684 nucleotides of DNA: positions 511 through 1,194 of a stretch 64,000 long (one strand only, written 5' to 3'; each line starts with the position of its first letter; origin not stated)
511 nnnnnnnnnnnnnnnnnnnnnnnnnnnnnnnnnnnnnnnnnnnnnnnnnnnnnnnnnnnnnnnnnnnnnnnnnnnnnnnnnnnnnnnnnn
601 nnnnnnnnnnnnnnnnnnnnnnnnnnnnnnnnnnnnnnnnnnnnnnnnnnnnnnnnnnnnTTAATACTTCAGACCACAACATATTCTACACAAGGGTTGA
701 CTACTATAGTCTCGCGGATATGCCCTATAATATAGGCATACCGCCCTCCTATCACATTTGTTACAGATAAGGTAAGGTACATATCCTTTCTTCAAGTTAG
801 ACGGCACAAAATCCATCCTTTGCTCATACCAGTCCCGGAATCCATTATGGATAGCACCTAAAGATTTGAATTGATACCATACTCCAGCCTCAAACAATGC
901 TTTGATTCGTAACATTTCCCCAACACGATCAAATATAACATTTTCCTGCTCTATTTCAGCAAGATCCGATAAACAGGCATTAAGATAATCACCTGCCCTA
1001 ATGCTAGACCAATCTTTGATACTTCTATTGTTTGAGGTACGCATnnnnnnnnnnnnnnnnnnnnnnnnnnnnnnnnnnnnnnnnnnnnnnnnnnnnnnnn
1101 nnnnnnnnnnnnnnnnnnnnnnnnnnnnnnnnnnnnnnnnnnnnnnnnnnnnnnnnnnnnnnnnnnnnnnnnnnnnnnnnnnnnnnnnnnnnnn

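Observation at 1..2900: Four-gene reverse-transcriptase operon (XRE-HTH, RT, Zn-ribbon protein, GHKL-like partial gene) as a candidate retroelement defence system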

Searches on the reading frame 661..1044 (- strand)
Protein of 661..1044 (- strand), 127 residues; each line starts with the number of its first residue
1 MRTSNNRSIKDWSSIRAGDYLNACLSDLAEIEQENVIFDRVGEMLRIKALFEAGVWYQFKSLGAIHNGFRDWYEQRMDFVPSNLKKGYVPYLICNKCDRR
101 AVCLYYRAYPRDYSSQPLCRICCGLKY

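Call 6: search_protein_families(library=pfam, proteins=[window:661-1044:-], max_evalue=1)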
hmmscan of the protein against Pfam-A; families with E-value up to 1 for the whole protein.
window:661-1044:- (127 aa): 0 families

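Call 7: search_protein_families(library=padloc, proteins=[window:661-1044:-], max_evalue=1)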
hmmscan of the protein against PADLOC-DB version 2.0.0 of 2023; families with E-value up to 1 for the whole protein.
window:661-1044:- (127 aa): 0 families

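Call 8: search_protein_families(library=ncbifam, proteins=[window:661-1044:-], max_evalue=1)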
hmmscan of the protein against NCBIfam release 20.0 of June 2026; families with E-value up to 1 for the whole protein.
window:661-1044:- (127 aa): 2 families
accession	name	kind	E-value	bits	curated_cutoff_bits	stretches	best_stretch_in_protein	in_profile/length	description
NF011455.0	PRK14873.1-5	equivalog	0.17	10.1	969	1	85-122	379-422/675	primosomal protein N'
NF011454.0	PRK14873.1-4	equivalog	0.57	8.4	951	1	85-122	362-402/651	primosomal protein N'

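Call 86: search_protein_representatives(protein=window:661-1044:-)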
Query: 127 residues. Proteins with E-value up to 0.001 (for the whole library): 55; up to 1e-10: 9; up to 1e-30: 1. The best 55 are listed.
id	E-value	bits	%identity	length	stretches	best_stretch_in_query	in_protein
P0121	2.0e-84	296.5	100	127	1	1-127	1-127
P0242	1.1e-29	119.3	48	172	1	5-127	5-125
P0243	9.1e-28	113.1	46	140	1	3-127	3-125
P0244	2.1e-27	111.9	46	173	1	6-127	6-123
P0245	2.7e-19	85.7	58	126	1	52-127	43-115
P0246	1.0e-15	74.1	38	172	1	5-127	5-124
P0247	6.9e-14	68.2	36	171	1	9-127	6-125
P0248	1.0e-12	64.4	39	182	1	3-127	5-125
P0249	7.3e-11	58.4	51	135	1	58-127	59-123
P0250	1.4e-10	57.5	39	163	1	7-127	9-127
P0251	3.0e-10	56.5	36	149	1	5-127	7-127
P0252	1.3e-09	54.3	36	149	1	13-127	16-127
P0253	5.0e-09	52.5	38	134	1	17-108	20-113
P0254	5.1e-09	52.4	36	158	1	18-127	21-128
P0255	7.4e-09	51.9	38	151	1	19-127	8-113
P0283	5.6e-05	39.4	42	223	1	40-127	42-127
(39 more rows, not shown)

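Call 87: find_encoding_contigs(protein=P0242, flank=6000, max_places=3)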
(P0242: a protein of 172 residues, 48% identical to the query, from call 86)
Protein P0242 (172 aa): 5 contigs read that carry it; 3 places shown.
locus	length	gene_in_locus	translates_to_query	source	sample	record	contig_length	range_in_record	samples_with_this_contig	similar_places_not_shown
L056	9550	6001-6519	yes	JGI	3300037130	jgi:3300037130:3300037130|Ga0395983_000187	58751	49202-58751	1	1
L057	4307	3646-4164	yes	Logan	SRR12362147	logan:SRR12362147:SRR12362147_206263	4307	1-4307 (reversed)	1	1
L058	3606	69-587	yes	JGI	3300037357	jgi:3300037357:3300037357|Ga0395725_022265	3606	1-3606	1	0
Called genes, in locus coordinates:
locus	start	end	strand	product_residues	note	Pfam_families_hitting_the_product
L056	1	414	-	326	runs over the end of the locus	PF07804:HipA_C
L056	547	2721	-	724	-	-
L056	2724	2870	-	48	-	-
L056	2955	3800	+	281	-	-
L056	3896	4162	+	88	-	PF18903:DUF5659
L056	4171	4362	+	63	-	-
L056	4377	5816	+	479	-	-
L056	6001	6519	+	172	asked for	-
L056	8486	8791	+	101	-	-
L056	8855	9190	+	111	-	PF12732:YtxH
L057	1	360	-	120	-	?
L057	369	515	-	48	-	-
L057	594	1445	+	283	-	-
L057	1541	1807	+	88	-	PF18903:DUF5659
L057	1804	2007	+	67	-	-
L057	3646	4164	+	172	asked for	-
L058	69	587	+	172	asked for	-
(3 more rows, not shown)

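Call 88: search_protein_families(library=pfam, proteins=[P0242, P0243, P0244, P0246, P0247, P0248, P0250, P0283], max_evalue=0.01)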
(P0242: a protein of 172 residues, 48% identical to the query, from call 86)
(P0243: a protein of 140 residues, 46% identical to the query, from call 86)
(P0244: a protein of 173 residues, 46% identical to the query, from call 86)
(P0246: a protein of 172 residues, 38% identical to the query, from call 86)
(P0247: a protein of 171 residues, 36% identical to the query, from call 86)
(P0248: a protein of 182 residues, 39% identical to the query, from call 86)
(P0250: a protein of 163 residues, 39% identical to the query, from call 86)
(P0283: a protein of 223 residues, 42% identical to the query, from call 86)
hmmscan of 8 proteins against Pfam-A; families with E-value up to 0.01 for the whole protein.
P0242 (172 aa): 0 families

P0243 (140 aa): 0 families

P0244 (173 aa): 0 families

P0246 (172 aa): 0 families

P0247 (171 aa): 0 families

P0248 (182 aa): 0 families

P0250 (163 aa): 0 families

P0283 (223 aa): 0 families

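Call 89: find_encoding_contigs(protein=P0244, flank=6000, max_places=2)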
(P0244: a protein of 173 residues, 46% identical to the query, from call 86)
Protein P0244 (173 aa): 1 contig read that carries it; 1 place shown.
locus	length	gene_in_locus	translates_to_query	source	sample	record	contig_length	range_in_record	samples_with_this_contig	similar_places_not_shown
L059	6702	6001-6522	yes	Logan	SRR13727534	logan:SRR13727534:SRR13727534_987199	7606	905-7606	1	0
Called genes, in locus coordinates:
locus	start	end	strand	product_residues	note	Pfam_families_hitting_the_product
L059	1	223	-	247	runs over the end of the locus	-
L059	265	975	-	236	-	-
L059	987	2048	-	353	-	PF13328:HD_4, PF01966:HD (weak)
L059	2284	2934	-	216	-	PF00565:SNase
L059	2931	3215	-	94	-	PF27542:ArfC (weak)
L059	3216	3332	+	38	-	-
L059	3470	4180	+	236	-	-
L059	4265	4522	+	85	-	PF18903:DUF5659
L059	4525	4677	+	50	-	-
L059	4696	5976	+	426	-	PF27228:MTBMA_p00010_2nd (weak)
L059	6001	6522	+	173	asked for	-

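Call 90: find_encoding_contigs(protein=P0246, flank=6000, max_places=2)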
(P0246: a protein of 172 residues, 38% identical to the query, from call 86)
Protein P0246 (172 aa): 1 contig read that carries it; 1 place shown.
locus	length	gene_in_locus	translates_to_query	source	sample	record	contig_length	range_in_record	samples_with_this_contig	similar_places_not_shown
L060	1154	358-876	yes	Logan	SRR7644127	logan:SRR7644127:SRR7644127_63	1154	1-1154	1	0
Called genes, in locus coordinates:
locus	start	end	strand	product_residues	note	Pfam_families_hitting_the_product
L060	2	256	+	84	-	?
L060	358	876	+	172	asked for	-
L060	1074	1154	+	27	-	?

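Call 91: find_encoding_contigs(protein=P0243, flank=6000, max_places=2)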
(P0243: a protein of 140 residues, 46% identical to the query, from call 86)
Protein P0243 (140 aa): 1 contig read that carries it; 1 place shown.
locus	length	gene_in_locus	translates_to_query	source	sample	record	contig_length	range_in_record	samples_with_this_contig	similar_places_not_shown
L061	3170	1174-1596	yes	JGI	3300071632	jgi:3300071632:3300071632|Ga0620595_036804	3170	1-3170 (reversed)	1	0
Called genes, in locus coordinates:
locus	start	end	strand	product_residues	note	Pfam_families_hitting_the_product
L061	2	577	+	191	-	?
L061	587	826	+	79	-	-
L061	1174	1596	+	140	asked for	-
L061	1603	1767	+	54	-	-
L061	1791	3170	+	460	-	?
